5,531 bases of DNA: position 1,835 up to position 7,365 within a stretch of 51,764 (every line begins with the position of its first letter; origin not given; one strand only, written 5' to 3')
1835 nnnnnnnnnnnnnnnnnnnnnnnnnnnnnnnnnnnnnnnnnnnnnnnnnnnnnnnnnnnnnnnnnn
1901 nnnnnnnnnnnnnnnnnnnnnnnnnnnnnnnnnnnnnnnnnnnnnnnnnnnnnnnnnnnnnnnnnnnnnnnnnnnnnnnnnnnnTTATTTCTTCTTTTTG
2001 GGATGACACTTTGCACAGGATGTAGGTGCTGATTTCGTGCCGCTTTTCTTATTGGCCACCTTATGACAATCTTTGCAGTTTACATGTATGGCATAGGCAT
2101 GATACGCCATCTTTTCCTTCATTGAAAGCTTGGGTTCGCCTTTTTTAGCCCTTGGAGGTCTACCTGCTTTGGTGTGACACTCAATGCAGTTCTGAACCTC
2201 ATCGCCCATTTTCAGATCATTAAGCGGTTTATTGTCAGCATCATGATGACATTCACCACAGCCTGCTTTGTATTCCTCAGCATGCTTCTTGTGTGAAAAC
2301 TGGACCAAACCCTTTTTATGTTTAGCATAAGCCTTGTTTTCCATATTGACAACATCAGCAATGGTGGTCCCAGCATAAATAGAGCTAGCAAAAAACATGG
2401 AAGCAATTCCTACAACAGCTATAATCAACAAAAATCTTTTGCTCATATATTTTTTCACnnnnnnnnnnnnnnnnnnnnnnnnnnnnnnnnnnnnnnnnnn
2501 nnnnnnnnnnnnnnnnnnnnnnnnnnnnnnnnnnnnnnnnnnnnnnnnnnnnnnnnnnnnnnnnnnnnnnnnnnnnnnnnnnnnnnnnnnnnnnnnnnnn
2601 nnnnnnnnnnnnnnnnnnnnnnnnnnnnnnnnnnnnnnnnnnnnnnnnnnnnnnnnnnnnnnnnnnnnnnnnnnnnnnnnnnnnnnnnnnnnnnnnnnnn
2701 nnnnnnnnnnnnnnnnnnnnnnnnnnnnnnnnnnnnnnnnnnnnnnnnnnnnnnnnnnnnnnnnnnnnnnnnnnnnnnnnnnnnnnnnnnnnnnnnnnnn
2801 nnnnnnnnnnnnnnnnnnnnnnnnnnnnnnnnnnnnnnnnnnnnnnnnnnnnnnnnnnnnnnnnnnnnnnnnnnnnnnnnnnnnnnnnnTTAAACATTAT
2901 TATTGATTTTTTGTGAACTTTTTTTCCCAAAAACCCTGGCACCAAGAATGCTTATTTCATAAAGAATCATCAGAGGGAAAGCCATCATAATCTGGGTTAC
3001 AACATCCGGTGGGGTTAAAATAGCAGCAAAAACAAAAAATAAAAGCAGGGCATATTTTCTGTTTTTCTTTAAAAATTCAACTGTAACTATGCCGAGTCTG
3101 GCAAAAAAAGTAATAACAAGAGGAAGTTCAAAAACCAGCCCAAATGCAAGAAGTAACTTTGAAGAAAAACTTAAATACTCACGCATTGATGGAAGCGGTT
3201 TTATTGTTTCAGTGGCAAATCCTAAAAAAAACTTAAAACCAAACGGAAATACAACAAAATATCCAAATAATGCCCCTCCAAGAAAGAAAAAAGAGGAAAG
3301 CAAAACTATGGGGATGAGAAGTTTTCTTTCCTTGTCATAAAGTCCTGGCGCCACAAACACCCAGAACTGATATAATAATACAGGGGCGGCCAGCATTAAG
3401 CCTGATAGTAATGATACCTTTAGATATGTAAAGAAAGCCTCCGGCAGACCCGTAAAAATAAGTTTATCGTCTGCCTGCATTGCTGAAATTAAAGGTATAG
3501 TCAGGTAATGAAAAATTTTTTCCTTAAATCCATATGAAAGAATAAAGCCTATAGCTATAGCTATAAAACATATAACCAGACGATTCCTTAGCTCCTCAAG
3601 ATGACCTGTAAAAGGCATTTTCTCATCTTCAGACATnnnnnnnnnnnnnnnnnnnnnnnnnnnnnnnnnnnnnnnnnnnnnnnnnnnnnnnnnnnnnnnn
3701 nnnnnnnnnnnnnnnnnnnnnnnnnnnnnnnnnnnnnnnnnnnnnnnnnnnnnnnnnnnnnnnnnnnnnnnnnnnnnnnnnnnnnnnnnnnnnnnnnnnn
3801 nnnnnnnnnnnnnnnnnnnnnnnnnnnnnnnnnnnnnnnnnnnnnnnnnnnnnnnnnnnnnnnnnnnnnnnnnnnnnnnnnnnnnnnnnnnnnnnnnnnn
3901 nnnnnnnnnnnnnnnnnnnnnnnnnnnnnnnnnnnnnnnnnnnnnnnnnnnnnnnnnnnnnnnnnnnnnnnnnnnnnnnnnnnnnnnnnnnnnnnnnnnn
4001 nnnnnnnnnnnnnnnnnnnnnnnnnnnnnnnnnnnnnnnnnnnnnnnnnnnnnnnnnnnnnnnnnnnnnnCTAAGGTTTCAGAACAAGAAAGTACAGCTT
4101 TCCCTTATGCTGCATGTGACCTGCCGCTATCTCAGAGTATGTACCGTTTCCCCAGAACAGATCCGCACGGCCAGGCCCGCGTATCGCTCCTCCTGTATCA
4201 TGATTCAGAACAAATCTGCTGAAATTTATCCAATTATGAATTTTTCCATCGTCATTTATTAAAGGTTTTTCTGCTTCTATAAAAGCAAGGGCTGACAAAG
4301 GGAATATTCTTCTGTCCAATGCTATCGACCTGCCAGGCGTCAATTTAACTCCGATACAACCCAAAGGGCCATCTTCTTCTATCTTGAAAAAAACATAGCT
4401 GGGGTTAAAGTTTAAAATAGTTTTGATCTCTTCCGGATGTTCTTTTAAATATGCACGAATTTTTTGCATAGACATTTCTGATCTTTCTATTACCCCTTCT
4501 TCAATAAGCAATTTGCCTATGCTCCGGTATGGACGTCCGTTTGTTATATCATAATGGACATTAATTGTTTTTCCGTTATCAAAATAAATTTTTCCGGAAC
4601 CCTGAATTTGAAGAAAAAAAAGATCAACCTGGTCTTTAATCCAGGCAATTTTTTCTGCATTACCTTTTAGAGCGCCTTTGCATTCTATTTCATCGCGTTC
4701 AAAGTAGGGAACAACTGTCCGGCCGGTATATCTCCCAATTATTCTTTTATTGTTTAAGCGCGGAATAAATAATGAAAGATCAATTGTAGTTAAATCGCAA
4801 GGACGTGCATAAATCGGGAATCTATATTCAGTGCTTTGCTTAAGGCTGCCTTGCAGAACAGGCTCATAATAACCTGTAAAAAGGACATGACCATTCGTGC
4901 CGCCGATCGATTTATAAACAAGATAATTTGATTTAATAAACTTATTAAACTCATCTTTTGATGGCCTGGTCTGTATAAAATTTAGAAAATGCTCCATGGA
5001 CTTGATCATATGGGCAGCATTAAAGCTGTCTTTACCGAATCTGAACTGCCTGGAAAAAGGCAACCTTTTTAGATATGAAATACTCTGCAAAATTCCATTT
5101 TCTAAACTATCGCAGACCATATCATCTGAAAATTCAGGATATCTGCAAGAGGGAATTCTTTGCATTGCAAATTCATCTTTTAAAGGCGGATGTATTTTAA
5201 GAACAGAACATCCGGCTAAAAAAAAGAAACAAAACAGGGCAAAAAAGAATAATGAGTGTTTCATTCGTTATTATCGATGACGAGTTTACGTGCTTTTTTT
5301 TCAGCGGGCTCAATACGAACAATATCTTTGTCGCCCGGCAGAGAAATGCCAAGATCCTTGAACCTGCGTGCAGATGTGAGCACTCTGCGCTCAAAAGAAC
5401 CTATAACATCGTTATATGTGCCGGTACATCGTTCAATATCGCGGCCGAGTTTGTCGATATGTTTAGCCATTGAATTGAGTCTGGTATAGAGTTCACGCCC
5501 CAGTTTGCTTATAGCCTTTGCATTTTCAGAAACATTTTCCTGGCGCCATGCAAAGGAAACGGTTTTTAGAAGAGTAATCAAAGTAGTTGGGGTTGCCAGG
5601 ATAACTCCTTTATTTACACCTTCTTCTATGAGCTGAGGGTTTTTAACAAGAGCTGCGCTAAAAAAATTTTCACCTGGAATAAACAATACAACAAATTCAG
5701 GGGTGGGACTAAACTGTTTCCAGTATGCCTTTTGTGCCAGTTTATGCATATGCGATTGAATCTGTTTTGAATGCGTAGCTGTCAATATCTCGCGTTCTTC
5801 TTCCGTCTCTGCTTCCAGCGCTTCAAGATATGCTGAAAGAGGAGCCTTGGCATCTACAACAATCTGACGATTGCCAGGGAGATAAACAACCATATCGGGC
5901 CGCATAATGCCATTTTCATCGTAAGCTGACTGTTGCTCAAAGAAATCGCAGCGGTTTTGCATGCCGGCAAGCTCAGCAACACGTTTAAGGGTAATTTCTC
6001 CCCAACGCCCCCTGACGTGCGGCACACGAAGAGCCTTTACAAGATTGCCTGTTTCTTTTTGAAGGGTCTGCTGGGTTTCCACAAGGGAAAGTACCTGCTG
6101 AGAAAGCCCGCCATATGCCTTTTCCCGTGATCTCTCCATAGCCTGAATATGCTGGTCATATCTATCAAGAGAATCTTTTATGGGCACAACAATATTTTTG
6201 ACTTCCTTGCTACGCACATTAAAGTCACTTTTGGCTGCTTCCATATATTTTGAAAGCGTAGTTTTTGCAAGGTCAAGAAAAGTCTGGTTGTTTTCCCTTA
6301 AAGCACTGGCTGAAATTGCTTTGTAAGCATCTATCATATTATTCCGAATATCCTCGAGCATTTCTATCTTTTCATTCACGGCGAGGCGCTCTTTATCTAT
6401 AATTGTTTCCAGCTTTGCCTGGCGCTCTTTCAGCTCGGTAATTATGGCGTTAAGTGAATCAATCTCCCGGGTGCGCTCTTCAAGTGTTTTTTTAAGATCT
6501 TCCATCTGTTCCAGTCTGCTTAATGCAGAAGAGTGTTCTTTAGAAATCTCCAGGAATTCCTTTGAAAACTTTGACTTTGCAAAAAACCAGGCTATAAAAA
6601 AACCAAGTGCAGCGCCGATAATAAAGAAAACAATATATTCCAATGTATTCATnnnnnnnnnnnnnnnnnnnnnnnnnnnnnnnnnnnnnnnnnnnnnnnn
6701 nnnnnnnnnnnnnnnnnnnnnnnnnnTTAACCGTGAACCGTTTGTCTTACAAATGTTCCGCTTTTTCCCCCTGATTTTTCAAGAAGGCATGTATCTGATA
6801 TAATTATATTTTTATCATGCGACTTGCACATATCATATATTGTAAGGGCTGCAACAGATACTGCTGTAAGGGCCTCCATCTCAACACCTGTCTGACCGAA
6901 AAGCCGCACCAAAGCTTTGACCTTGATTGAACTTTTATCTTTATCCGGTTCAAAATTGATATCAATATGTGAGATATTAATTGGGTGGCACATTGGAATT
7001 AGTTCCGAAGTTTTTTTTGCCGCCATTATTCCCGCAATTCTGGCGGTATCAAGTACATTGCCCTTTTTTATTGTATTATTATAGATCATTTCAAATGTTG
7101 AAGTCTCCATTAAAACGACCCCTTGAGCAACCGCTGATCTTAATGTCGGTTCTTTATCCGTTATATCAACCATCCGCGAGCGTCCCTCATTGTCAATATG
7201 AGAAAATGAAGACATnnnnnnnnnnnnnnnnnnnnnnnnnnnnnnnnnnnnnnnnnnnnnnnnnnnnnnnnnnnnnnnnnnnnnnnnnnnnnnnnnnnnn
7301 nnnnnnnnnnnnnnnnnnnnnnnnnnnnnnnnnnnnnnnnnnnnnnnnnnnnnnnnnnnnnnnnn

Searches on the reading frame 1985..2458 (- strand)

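Call 37: search_protein_families(library=pfam, proteins=[window:1985-2458:-])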
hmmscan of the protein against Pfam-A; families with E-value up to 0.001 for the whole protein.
window:1985-2458:- (157 aa): 3 families
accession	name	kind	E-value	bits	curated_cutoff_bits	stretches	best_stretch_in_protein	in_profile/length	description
PF02085.21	Cytochrom_CIII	-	1.7e-12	48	22.9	1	41-152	9-101/101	Class III cytochrome C family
PF14522.11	Cytochrome_C7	-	1.7e-09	37.8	24.8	2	86-152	11-66/67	Cytochrome c7 and related cytochrome c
PF14537.11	Cytochrom_c3_2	-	0.00077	20.3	25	0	63-152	5-78/79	Cytochrome c3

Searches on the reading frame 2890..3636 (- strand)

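Call 37: search_protein_families(library=pfam, proteins=[window:2890-3636:-])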
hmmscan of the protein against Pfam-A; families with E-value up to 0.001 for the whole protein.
window:2890-3636:- (248 aa): 1 family
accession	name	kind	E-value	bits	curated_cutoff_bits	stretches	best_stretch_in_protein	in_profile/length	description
PF00902.23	TatC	-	1.3e-74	250.9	25.1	1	12-221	2-208/208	Sec-independent protein translocase protein (TatC)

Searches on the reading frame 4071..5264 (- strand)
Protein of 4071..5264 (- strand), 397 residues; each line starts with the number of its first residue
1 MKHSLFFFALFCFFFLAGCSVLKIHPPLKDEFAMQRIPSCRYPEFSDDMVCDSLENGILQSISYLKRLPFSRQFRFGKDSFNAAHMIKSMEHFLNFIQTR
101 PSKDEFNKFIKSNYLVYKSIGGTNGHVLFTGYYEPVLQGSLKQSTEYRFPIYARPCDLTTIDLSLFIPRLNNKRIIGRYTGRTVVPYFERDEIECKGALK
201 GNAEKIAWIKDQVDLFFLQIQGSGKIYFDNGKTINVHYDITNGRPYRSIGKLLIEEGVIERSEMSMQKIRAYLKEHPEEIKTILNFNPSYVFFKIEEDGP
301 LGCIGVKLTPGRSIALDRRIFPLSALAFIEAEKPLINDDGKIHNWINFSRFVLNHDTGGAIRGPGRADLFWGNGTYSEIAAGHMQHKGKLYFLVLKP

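Call 37: search_protein_families(library=pfam, proteins=[window:4071-5264:-])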
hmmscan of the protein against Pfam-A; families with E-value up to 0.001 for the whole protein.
window:4071-5264:- (397 aa): 2 families
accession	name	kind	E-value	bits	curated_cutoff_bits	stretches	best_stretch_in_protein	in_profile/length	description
PF03562.22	MltA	-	1.6e-61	207.5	24.3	1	128-294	1-163/163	MltA specific insert domain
PF06725.17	3D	-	4.2e-17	62.6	23.8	1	312-393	1-71/72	3D domain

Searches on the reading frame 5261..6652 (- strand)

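Call 37: search_protein_families(library=pfam, proteins=[window:5261-6652:-])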
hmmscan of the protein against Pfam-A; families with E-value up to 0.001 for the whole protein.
window:5261-6652:- (463 aa): 2 families
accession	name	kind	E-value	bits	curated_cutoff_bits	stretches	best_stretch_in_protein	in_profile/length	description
PF02646.22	RmuC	-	1.2e-96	323.7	26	1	150-437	2-287/291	RmuC family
PF04108.17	ATG17_like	-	0.00027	21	43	0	33-112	224-307/355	Autophagy protein ATG17-like domain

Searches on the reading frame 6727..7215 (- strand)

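Call 6: search_protein_families(library=pfam, proteins=[window:6727-7215:-])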
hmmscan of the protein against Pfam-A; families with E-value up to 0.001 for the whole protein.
window:6727-7215:- (162 aa): 1 family
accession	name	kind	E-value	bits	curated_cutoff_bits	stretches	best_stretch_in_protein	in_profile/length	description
PF01967.27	MoaC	-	1.2e-58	197.4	27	1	15-150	1-136/136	MoaC family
